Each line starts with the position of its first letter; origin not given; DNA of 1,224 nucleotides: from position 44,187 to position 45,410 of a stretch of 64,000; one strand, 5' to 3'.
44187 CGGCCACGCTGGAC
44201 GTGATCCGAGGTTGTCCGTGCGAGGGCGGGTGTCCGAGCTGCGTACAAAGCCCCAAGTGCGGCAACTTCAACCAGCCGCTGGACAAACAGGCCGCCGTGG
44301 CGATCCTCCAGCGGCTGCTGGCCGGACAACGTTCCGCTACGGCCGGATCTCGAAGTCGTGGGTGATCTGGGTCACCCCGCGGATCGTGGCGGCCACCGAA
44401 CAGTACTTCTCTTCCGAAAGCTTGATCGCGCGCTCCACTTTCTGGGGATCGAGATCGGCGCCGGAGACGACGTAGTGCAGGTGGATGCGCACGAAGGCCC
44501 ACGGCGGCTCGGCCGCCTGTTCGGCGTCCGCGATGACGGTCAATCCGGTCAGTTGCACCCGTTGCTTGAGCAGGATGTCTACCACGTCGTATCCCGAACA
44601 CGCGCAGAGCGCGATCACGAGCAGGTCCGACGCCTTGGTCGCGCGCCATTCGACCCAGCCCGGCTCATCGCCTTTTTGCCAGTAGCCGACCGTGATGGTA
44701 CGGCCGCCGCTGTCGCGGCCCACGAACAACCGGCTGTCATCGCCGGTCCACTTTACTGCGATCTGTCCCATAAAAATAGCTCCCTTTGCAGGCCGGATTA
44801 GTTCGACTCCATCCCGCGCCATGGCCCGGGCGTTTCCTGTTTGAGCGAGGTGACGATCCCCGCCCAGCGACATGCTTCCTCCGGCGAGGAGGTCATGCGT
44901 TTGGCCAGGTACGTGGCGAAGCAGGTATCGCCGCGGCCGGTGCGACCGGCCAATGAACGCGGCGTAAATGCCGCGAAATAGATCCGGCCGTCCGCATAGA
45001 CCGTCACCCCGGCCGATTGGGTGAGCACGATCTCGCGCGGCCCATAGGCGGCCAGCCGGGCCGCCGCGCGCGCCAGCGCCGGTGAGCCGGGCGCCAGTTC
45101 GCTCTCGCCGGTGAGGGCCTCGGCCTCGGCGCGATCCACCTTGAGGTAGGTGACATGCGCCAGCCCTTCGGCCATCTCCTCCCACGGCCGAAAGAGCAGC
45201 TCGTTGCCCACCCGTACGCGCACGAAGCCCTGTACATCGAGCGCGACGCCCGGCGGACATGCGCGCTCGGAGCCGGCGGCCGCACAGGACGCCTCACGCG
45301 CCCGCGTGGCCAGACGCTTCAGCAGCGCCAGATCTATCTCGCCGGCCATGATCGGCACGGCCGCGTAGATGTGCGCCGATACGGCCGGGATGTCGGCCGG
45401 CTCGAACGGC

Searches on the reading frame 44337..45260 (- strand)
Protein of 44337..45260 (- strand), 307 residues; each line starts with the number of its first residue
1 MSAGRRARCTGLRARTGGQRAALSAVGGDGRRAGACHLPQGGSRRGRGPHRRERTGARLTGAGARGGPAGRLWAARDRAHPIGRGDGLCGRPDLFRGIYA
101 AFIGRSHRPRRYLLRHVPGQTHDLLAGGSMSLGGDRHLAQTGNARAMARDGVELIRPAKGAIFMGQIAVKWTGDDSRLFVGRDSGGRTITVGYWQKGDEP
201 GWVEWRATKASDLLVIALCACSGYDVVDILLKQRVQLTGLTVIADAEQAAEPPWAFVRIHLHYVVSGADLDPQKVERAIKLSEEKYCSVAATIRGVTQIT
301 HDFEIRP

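Call 64: search_protein_families(library=pfam, proteins=[window:44337-45260:-], max_evalue=0.001)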
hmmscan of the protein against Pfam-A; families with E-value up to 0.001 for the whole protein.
window:44337-45260:- (307 aa): 1 family
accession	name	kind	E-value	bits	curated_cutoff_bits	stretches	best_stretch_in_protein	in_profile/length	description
PF02566.24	OsmC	-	1.6e-16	61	27.5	1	208-301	6-99/100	OsmC-like protein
